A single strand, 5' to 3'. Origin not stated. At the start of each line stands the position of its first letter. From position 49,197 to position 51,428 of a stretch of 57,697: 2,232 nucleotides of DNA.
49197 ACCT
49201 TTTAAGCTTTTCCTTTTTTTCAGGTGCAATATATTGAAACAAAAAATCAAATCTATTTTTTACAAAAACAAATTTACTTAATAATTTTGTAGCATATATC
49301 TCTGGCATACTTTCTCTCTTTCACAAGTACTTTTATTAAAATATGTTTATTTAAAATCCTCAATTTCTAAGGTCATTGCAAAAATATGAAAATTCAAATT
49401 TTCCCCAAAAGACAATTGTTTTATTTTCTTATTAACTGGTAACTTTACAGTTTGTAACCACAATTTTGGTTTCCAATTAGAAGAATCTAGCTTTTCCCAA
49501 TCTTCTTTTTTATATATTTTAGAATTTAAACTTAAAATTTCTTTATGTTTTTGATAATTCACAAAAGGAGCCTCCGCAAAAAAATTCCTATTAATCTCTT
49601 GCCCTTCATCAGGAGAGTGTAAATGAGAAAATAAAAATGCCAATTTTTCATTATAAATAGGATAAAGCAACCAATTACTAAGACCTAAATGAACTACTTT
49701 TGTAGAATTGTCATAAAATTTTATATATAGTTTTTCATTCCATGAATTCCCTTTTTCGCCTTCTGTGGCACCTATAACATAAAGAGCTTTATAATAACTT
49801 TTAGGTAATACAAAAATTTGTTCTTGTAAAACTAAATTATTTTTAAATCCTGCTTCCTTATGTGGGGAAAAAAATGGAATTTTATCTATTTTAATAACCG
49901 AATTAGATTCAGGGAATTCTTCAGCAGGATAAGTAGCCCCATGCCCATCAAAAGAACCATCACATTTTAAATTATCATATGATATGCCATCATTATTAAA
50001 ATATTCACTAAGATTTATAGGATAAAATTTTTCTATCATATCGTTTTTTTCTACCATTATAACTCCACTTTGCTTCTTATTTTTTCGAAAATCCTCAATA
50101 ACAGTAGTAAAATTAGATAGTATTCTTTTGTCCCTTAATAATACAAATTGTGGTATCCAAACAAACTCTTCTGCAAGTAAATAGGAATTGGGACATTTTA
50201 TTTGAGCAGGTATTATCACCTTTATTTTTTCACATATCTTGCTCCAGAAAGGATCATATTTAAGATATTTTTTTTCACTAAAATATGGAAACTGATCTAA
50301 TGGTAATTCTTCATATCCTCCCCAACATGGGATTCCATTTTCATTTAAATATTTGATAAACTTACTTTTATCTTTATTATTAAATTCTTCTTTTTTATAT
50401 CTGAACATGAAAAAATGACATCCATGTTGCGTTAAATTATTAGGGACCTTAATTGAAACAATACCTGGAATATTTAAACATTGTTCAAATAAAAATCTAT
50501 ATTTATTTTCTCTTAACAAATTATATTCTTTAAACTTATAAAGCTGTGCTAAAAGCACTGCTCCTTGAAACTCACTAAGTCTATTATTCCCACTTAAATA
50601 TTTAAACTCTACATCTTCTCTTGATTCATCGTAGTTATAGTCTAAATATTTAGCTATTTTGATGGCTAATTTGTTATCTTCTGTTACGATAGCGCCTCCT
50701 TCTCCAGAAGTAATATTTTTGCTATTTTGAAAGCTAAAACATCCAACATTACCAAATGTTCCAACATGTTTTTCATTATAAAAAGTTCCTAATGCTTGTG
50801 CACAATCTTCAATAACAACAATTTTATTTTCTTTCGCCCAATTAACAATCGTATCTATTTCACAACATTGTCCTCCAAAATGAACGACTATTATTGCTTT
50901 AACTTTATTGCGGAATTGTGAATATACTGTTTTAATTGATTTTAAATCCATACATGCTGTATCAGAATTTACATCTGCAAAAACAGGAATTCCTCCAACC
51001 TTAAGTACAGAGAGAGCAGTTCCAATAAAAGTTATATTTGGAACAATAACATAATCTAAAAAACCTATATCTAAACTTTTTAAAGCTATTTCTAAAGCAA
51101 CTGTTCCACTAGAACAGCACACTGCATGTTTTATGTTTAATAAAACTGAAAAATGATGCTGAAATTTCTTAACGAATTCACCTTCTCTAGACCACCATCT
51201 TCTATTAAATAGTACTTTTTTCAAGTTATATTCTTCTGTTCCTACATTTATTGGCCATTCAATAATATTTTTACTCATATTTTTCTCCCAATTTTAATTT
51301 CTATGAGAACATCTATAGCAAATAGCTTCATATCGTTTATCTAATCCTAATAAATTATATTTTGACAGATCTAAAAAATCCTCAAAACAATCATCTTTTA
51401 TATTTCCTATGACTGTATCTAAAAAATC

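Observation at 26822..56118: A ~29 kb NRPS / fatty-acyl / radical-SAM cluster embedded between phage modules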

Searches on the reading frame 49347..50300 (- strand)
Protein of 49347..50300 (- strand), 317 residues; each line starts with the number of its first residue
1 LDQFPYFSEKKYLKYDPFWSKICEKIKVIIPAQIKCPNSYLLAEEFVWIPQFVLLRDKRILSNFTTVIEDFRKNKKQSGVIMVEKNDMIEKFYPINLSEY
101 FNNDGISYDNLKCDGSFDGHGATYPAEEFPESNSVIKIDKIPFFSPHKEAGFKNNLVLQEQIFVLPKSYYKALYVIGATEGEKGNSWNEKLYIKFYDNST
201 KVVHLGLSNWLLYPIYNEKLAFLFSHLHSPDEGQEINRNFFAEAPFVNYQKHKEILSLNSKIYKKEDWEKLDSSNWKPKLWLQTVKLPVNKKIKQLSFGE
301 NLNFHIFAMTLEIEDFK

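Call 41: search_solved_structures(query=window:49347-50300:-, max_evalue=0.01)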
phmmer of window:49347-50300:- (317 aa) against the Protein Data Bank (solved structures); distinct sequences matched with E-value up to 0.01: 2.
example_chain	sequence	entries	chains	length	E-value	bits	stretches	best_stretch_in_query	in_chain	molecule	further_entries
8gs1_A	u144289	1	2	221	7.8e-08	35.3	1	92-235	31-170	Azi28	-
7wuw_A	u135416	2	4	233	9.5e-08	35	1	92-235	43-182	AziU2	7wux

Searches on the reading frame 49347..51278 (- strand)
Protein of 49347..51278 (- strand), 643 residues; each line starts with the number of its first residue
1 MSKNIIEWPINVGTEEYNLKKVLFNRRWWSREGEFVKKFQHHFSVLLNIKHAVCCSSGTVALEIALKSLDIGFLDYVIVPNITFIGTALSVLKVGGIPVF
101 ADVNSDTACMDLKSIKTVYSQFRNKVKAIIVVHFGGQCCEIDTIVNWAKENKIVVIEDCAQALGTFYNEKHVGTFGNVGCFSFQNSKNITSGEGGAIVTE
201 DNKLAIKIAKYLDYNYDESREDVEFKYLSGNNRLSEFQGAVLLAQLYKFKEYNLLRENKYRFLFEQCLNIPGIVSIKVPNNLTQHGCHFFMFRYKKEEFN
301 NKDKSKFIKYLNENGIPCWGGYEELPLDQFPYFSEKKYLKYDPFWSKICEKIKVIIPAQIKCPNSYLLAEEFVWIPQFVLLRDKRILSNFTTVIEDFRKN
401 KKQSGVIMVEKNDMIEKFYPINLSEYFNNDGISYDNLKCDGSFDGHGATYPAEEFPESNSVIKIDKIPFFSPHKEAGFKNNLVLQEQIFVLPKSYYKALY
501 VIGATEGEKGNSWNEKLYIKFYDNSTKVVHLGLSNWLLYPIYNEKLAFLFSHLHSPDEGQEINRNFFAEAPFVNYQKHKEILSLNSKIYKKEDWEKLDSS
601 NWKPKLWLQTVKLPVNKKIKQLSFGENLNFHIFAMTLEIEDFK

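Call 3: search_protein_families(library=pfam, proteins=[window:49347-51278:-])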
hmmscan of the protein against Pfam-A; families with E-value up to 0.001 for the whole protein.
window:49347-51278:- (643 aa): 1 family
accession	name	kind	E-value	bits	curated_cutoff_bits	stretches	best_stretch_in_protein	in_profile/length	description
PF01041.23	DegT_DnrJ_EryC1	-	8.5e-78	262.5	19.8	1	23-339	14-323/360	DegT/DnrJ/EryC1/StrS aminotransferase family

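Call 28: search_protein_families(library=ncbifam, max_evalue=0.00001, proteins=[window:49347-51278:-])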
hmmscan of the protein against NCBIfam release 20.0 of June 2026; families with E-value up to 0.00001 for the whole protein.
window:49347-51278:- (643 aa): 7 families
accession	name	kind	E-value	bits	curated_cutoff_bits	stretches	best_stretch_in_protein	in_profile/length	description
TIGR04181.1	NHT_00031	hypoth_equivalog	1.3e-57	195.3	420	1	14-325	11-332/359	LegC family aminotransferase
NF008687.0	PRK11706.1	equivalog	1.2e-55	188.8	375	1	8-335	6-331/375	dTDP-4-amino-4,6-dideoxygalactose transaminase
TIGR03588.1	PseC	equivalog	4.8e-52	177.1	423.5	1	32-335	28-338/380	UDP-4-amino-4,6-dideoxy-N-acetyl-beta-L-altrosamine transaminase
TIGR02379.1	ECA_wecE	subfamily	5.9e-47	160.2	434.85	1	7-318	5-317/376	dTDP-4-amino-4,6-dideoxy-D-glucose transaminase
NF008658.2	PRK11658.1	equivalog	1.2e-42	145.9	631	1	26-316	25-318/379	UDP-4-amino-4-deoxy-L-arabinose aminotransferase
TIGR04427.1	PLP_DesI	equivalog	1.4e-40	139.6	650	1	24-277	42-287/390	dTDP-4-dehydro-6-deoxyglucose aminotransferase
NF011936.0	PRK15407.1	equivalog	2.7e-34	118.6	423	1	28-214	59-250/440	lipopolysaccharide biosynthesis protein RfbH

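Call 50: find_homologous_proteins(query=window:49347-51278:-, max_evalue=1e-20)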
Query window:49347-51278:- (643 aa): 2244 proteins with E <= 1e-20 among 8000 candidates; the best 120 are listed.
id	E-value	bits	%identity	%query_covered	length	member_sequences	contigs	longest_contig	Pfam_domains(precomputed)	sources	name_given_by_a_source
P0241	0.0e+0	1490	100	100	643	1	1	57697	PF01041.24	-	-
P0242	1.9e-238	812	58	92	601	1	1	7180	PF01041.24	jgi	jgi:dTDP-4-amino-4,6-dideoxygalactose transaminase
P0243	1.7e-169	584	63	61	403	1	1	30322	PF01041.24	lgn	-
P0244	4.5e-167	576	62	62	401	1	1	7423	PF01041.24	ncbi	-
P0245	5.6e-159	549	59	62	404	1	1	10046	PF01041.24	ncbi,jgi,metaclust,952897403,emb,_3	jgi:dTDP-4-amino-4,6-dideoxygalactose transaminase|metaclust:\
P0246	6.1e-146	506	57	61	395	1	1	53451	PF01041.24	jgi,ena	-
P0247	5.3e-135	470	54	59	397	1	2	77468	PF01041.24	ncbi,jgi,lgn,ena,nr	ncbi:MAG: DegT/DnrJ/EryC1/StrS family aminotransferase [Endomicrobia bacterium]|nr:DegT/DnrJ/EryC1/S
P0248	6.4e-135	469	54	59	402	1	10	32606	PF01041.24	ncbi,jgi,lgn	ncbi:MAG: dTDP-4-amino-4,6-dideoxygalactose transaminase [Arenicella sp.]|jgi:dTDP-4-amino-4,6-dideo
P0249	7.4e-80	287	38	63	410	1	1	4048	PF00155.28,PF00266.26,PF01212.28,PF01041.24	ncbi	-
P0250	6.1e-78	281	40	62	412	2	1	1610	PF01041.24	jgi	-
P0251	5.6e-75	271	39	62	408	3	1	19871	PF00155.28,PF01212.28,PF01041.24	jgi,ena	-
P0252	4.8e-74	268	38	62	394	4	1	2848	PF01041.24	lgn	-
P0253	6.8e-74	268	39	62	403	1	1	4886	PF00155.28,PF00266.26,PF01212.28,PF01053.27,PF01041.24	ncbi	-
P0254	1.0e-73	267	37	62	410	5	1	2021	PF01053.27,PF01041.24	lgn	-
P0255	1.1e-73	267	37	61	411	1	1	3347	PF00155.28,PF01212.28,PF01041.24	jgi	-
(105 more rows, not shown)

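Call 51: find_encoding_contigs(protein=P0243, flank=10000, max_places=1)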
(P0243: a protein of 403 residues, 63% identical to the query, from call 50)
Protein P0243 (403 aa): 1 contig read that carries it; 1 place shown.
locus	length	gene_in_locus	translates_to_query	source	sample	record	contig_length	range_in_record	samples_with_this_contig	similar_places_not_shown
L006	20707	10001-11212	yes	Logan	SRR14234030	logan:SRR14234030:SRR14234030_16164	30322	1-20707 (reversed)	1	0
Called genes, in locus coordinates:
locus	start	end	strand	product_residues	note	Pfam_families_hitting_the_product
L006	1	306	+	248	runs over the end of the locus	-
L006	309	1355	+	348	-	PF04055:Radical_SAM, PF13186:SPASM (weak)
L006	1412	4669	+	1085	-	-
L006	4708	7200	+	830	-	-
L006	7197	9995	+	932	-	PF01301:Glyco_hydro_35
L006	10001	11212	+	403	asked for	PF01041:DegT_DnrJ_EryC1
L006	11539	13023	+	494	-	PF02689:Herpes_Helicase (faint), PF05970:PIF1, PF13604:AAA_30, PF13245:AAA_19, PF13401:AAA_22 (weak), PF01443:Viral_helicase1 (faint), PF13538:UvrD_C_2 (faint)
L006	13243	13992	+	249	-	PF00293:NUDIX, PF19368:WHD_AraR, PF21906:WHD_NrtR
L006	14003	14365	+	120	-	-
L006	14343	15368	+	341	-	PF01145:Band_7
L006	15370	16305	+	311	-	-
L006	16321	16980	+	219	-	-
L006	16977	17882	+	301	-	PF03747:ADP_ribosyl_GH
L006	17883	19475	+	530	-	PF13489:Methyltransf_23 (faint)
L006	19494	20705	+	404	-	?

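Call 52: find_encoding_contigs(protein=P0246, flank=10000, max_places=1)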
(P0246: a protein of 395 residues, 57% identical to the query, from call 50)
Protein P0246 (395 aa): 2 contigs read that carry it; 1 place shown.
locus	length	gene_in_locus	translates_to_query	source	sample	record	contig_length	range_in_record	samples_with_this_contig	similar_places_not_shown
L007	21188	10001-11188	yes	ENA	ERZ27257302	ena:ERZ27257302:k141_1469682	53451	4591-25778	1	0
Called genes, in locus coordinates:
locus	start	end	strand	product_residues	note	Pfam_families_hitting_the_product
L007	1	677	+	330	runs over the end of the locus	PF00092:VWA, PF13519:VWA_2, PF13768:VWA_3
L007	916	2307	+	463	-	-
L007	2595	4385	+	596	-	PF13584:BatD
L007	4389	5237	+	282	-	PF08239:SH3_3 (faint)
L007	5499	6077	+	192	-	PF01467:CTP_transf_like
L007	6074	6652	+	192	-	PF01966:HD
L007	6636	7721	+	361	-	PF13399:LytR_C (weak)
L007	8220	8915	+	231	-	-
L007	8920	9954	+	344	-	PF04055:Radical_SAM, PF13186:SPASM (weak)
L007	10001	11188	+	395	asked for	PF01041:DegT_DnrJ_EryC1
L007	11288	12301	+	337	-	PF14399:BtrH_N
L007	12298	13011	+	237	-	-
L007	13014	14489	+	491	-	PF00501:AMP-binding, PF13193:AMP-binding_C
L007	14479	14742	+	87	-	PF00550:PP-binding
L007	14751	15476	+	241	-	PF00106:adh_short, PF08659:KR, PF13561:adh_short_C2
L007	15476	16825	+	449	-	-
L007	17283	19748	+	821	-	PF00133:tRNA-synt_1, PF01406:tRNA-synt_1e (faint), PF09334:tRNA-synt_1g, PF13603:tRNA-synt_1_2, PF00133:tRNA-synt_1, PF09334:tRNA-synt_1g (weak), PF08264:Anticodon_1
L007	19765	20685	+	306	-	-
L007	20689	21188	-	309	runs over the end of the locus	-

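Call 53: find_encoding_contigs(protein=P0242, flank=10000, max_places=1)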
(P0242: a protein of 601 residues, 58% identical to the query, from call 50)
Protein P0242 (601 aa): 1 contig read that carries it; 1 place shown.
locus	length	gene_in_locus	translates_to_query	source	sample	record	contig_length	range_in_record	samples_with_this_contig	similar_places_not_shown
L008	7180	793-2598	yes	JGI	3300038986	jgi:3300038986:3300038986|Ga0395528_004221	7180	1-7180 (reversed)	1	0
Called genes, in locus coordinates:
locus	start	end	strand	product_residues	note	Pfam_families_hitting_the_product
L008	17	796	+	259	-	PF07690:MFS_1, PF12832:MFS_1_like (faint)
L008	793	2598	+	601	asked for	PF01041:DegT_DnrJ_EryC1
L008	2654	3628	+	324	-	PF04055:Radical_SAM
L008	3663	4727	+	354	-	PF03198:Glyco_hydro_72, PF02836:Glyco_hydro_2_C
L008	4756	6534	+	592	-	PF14399:BtrH_N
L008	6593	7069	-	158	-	PF01976:DUF116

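Call 76: search_protein_families(library=pfam, max_evalue=10, proteins=[L007:11288-12301:+, L007:12298-13011:+])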
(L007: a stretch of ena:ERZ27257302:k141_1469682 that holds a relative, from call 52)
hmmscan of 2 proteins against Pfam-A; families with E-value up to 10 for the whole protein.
L007:11288-12301:+ (337 aa): 3 families
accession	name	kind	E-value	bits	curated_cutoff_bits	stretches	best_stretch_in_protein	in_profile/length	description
PF14399.12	BtrH_N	-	1.8e-08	35.1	29.7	1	38-139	28-132/134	Butirosin biosynthesis protein H, N-terminal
PF16169.10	DUF4872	-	4e-05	23.9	28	1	152-324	2-173/173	Domain of unknown function (DUF4872)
PF08994.15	T4_Gp59_C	-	0.063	14.3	25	1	34-80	52-98/109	T4 gene Gp59 loader of gp41 DNA helicase C-term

L007:12298-13011:+ (237 aa): 1 family
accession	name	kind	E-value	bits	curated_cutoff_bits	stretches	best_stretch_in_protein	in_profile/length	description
PF21634.3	MOV-10_beta-barrel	-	0.012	15.5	23.6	1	192-230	50-86/88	Helicase MOV-10, beta-barrel domain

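Call 87: find_encoding_contigs(protein=P0247, flank=10000, max_places=1)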
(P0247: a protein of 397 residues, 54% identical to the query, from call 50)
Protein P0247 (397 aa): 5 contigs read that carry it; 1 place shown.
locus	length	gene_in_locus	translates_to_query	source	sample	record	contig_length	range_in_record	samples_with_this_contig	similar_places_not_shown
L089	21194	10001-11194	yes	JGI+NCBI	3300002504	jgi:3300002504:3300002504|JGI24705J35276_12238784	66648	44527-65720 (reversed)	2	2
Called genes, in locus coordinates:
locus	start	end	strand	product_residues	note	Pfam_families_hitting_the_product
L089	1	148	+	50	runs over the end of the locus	PF00471:Ribosomal_L33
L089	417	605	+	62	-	PF00584:SecE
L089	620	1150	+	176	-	PF02357:NusG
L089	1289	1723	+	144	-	PF03946:Ribosomal_L11_N, PF00298:Ribosomal_L11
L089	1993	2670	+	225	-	PF00687:Ribosomal_L1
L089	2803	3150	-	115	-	PF12844:HTH_19, PF01381:HTH_3 (weak), PF13443:HTH_26 (weak)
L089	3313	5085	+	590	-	PF00664:ABC_membrane, PF00005:ABC_tran, PF00270:DEAD (weak), PF02463:SMC_N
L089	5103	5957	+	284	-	PF25984:BSH_YknX (faint)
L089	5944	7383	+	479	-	PF02321:OEP (weak)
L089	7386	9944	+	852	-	PF00535:Glycos_transf_2, PF10111:Glyco_tranf_2_2, PF13641:Glyco_tranf_2_3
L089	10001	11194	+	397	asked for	PF01041:DegT_DnrJ_EryC1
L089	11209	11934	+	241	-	-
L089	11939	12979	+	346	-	PF04055:Radical_SAM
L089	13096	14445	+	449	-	-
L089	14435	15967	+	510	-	PF00282:Pyridoxal_deC, PF01041:DegT_DnrJ_EryC1 (faint)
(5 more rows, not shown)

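Call 88: find_encoding_contigs(protein=P0248, flank=10000, max_places=1)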
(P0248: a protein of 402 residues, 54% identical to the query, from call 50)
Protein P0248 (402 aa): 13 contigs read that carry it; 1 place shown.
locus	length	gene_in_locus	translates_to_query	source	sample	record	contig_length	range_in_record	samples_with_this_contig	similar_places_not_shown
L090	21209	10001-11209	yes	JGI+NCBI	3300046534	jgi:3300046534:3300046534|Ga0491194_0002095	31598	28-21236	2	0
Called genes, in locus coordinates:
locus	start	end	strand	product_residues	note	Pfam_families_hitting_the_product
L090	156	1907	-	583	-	-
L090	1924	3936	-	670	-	PF03412:Peptidase_C39, PF00664:ABC_membrane, PF00005:ABC_tran, PF02463:SMC_N (weak)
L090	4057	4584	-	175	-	-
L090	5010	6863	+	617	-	PF00933:Glyco_hydro_3, PF01915:Glyco_hydro_3_C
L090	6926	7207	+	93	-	-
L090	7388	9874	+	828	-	PF01074:Glyco_hydro_38N (weak)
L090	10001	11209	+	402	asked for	PF01041:DegT_DnrJ_EryC1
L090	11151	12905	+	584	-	PF00732:GMC_oxred_N (weak), PF01266:DAO (faint), PF13450:NAD_binding_8 (weak), PF05199:GMC_oxred_C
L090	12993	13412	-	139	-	PF02794:HlyC (weak)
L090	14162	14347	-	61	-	-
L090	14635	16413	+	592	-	-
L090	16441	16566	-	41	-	-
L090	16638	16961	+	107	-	PF02575:YbaB_DNA_bd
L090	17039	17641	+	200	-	PF21176:RecR_HhH, PF01751:Toprim, PF13662:Toprim_4, PF21175:RecR_C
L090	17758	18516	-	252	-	PF05721:PhyH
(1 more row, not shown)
